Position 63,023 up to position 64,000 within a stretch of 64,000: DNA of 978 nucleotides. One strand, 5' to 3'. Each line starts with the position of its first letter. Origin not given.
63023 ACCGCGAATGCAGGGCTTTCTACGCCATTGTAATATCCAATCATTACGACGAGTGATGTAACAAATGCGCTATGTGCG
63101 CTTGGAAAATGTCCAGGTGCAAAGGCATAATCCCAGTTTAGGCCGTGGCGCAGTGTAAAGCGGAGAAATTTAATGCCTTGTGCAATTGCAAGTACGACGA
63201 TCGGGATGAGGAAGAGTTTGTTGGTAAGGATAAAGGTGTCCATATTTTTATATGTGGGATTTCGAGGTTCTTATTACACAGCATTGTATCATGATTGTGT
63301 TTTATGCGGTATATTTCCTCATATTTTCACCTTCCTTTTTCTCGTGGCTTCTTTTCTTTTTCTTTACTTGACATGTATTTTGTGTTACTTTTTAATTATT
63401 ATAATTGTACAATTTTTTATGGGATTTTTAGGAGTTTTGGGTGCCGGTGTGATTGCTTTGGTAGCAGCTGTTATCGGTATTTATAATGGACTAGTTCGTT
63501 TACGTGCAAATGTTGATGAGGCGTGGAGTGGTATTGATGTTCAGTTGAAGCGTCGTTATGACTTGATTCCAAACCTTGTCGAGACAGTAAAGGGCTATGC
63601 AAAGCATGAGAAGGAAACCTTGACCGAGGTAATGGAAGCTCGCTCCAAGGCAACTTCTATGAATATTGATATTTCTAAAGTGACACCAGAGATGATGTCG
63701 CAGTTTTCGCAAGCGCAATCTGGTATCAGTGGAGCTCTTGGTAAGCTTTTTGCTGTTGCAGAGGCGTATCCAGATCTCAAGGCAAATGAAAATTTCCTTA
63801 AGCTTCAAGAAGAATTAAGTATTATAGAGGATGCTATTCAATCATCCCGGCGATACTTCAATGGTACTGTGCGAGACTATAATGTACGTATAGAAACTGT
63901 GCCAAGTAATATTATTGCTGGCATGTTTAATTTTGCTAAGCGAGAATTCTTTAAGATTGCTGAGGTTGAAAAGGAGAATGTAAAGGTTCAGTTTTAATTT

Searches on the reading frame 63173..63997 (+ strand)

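Call 13: search_protein_families(library=pfam, proteins=[window:63173-63997:+], max_evalue=0.001)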
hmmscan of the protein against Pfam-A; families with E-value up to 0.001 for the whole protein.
window:63173-63997:+ (274 aa): 1 family
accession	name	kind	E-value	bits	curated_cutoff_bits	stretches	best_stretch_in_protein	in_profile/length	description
PF04011.17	LemA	-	1.5e-61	207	26.2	1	117-274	1-149/149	LemA family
